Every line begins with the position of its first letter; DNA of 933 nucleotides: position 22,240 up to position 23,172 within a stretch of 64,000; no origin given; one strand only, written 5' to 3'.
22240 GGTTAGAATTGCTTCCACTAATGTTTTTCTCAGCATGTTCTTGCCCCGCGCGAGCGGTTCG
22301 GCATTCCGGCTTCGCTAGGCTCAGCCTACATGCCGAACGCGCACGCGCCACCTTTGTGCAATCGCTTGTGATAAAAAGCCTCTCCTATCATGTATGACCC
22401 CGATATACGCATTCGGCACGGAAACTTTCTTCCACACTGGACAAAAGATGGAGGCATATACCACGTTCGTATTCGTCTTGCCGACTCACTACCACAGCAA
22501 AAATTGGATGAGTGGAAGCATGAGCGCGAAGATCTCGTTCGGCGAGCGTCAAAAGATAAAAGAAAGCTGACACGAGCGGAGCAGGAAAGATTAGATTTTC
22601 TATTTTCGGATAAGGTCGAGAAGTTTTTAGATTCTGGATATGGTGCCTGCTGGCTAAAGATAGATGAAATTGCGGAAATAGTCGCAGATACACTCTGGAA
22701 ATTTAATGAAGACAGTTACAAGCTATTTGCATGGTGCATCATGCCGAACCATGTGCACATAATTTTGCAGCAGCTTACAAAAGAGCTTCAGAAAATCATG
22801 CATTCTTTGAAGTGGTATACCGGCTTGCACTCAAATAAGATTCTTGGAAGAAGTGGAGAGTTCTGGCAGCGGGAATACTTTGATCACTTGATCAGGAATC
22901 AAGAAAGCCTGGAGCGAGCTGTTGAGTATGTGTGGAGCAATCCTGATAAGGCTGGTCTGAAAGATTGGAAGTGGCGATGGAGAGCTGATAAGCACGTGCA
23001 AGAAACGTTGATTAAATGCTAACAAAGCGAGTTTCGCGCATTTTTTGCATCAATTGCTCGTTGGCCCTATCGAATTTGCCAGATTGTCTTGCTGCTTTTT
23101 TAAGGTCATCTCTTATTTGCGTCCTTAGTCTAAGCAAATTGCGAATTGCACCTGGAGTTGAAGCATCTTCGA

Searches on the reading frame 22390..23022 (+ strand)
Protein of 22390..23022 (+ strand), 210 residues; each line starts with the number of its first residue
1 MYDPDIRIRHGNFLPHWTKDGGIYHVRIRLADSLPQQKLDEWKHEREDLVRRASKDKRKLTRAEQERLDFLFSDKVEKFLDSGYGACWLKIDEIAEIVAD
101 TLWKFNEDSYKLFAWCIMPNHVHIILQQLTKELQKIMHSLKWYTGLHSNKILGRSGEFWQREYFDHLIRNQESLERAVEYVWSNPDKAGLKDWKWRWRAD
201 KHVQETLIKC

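Call 21: search_protein_families(library=pfam, proteins=[window:22390-23022:+])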
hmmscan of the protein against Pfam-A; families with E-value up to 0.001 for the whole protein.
window:22390-23022:+ (210 aa): 1 family
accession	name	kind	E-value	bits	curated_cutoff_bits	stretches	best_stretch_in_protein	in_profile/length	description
PF01797.21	Y1_Tnp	-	1.8e-09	38.2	23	1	106-181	37-118/121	Transposase IS200 like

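Call 62: search_protein_families(library=ncbifam, proteins=[window:22390-23022:+], max_evalue=0.001)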
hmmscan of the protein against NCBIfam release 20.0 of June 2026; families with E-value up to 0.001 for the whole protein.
window:22390-23022:+ (210 aa): 1 family
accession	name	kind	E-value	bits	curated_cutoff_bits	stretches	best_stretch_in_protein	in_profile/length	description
NF047646.1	REP_Tyr_transpos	equivalog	4.5e-20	72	80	1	96-192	32-138/146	REP-associated tyrosine transposase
